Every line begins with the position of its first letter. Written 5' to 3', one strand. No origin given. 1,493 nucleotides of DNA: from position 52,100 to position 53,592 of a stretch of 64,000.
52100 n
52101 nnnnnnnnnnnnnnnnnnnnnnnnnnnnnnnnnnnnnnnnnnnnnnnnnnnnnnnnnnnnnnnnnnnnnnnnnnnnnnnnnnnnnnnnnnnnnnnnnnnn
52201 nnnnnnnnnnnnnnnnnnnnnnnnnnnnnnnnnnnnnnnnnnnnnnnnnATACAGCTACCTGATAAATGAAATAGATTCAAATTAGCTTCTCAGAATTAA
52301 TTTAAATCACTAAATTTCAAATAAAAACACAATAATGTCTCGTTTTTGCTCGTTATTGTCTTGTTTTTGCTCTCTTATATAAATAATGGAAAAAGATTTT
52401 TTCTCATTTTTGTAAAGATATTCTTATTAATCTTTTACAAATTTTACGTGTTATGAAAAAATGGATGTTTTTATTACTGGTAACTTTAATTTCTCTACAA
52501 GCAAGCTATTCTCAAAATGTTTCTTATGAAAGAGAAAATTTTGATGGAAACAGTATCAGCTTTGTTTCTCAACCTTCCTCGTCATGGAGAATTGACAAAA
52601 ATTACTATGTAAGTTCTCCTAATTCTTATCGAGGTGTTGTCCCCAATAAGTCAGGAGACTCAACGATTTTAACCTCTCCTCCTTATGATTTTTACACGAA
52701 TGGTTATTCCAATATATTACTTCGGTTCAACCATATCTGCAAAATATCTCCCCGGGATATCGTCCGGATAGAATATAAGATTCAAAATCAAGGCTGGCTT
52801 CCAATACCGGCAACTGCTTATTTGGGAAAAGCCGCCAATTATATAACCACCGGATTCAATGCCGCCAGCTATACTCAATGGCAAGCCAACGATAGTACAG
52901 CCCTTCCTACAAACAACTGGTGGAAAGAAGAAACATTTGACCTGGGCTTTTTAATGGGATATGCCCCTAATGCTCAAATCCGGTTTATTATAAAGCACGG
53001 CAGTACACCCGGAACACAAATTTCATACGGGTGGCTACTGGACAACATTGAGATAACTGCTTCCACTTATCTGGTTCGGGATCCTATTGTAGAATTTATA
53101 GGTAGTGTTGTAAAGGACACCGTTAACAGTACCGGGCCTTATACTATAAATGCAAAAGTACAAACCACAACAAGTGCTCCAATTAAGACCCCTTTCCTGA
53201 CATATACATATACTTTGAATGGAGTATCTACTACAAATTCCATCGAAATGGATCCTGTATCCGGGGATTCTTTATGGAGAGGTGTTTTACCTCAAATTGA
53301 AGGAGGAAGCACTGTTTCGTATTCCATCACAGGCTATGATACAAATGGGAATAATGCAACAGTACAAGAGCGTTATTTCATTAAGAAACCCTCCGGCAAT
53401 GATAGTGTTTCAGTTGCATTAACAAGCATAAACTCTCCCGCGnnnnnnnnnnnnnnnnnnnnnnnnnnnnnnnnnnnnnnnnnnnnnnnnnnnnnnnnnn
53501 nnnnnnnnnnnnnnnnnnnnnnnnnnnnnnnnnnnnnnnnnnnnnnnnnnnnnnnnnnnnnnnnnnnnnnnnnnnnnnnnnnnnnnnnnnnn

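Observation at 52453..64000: The largest gene in the window is missing from the ORF track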

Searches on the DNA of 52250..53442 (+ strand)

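Call 53: search_rna_families(source=window, start=52250, end=52500, threshold=evalue, max_evalue=10)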
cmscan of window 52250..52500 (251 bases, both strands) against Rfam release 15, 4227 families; matches with E-value up to 10: 3.
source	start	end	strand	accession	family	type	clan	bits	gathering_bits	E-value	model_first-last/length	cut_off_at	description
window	52283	52352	-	RF00318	snoZ175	Gene; snRNA; snoRNA; CD-box;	-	16.6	43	5.2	1-81/81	no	Small nucleolar RNA Z175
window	52404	52448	+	RF03476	mir-7360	Gene; miRNA;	-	14.9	47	4.8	1-59/59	no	mir-7360 microRNA precursor family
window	52355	52396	+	RF02060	STnc410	Gene; sRNA;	-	10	50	8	1-158/158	no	Enterobacterial sRNA STnc410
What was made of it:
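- A itself lacks the DUF805b leader (call 53).
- Tried and rejected: RNA leader upstream of A. No Rfam hit of any significance (call 53).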

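Call 80: search_rna_families(sources=[L004, L015, L018, L021, L024, L026, L038, L005, L030], threshold=gathering)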
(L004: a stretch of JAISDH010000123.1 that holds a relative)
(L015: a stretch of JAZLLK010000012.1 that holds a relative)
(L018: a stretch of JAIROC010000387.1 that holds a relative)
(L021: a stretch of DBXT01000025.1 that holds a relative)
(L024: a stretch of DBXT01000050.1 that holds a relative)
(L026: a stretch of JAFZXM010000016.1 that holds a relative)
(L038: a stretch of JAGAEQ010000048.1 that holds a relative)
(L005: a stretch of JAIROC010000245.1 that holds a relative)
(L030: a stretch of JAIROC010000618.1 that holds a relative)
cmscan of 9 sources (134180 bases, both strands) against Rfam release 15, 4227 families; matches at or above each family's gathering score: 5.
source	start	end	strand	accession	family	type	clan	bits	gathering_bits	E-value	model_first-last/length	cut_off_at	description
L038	20418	20761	-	RF00010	RNaseP_bact_a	Gene; ribozyme;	CL00002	242.7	100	2e-77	13-367/367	5'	Bacterial RNase P class A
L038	20248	20320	-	RF00005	tRNA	Gene; tRNA;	CL00001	78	29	4.3e-15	1-71/71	no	tRNA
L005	6036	6073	+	RF02914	DUF805b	Cis-reg;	CL00115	37.2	35.6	1.4e-06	1-35/35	no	DUF805b RNA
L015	9944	9979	+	RF02914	DUF805b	Cis-reg;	CL00115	36.7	35.6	2e-06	1-35/35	no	DUF805b RNA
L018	9860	9897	+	RF02914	DUF805b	Cis-reg;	CL00115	36.3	35.6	2.7e-06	1-35/35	no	DUF805b RNA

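Call 81: search_rna_families(sources=[L003, L006, L007, L008, L009, L010, L011, L012, L013, L014, L016, L017, L019, L020, L029, L031], threshold=gathering)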
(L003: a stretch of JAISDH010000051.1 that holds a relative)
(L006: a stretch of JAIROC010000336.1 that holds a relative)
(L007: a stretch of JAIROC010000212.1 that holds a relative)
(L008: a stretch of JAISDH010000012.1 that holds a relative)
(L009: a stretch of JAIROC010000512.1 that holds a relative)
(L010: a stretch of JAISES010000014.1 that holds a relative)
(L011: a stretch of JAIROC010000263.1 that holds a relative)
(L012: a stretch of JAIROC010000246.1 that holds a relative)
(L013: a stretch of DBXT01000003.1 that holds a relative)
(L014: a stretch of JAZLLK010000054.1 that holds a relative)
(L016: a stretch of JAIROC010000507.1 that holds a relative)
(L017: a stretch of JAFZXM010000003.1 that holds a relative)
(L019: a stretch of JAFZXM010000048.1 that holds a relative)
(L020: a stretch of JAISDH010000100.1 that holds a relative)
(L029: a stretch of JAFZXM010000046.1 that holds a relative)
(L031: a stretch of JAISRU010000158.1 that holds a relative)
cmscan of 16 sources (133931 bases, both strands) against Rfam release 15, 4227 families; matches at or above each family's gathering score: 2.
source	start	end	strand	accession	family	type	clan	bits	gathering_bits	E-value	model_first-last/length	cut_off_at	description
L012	1649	1686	+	RF02914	DUF805b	Cis-reg;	CL00115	43.5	35.6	1e-08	1-35/35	no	DUF805b RNA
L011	2299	2336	+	RF02914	DUF805b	Cis-reg;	CL00115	40.2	35.6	1.3e-07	1-35/35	no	DUF805b RNA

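Call 82: search_rna_families(sources=[L022, L023, L025, L027, L032, L034, L035, L036, L037, L039, L040], threshold=gathering)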
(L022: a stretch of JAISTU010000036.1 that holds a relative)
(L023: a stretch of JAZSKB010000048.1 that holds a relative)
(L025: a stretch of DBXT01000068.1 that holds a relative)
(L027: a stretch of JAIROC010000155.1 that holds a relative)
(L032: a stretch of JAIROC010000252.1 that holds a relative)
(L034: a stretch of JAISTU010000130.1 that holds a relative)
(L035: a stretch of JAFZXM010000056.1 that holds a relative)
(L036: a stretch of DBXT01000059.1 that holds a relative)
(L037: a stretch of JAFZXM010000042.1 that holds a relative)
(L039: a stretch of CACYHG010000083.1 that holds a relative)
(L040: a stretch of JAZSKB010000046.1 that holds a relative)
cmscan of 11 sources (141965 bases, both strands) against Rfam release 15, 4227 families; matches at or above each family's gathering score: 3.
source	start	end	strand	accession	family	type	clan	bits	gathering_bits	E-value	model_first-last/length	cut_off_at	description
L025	3906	3976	+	RF00005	tRNA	Gene; tRNA;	CL00001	58.4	29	1.1e-09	1-71/71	no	tRNA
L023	5819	5853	+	RF02914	DUF805b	Cis-reg;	CL00115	38.9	35.6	3.7e-07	1-35/35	no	DUF805b RNA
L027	84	121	+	RF02914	DUF805b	Cis-reg;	CL00115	37.2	35.6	1.5e-06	1-35/35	no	DUF805b RNA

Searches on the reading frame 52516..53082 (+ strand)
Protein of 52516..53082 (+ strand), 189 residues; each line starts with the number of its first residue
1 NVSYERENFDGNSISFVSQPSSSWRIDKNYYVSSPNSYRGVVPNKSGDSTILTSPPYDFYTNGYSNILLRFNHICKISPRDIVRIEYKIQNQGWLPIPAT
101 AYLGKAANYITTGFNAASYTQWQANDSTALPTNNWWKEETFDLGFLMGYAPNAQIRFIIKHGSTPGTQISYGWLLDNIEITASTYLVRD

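Call 60: search_protein_families(library=pfam, proteins=[window:52516-53082:+], max_evalue=1)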
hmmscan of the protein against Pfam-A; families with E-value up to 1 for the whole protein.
seq(189 aa): 0 families
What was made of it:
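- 52516..53067 (+): N-terminal β-sandwich domain, aa ~22-205. This is the membrane-distal tip. It has no Pfam or NCBIfam family. No Pfam hit (call 60).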

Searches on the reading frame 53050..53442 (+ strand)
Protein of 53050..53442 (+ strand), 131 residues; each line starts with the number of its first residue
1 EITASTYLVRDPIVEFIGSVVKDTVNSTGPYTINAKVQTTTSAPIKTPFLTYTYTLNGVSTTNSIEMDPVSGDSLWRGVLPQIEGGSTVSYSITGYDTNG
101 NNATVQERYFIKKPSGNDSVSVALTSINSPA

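Call 60: search_protein_families(library=pfam, proteins=[window:53050-53442:+], max_evalue=1)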
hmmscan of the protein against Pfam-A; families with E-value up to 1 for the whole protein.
seq(131 aa): 3 families
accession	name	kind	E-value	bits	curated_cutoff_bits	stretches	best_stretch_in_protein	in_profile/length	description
PF18573.7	BclA_C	-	0.0062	16.9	38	1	24-95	41-107/128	BclA C-terminal domain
PF22184.2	CBM_56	-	0.033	14.8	27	1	44-101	19-71/75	Carbohydrate binding module family 56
PF02922.24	CBM_48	-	0.13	13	22.4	1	61-101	35-74/83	Carbohydrate-binding module 48 (Isoamylase N-terminal domain)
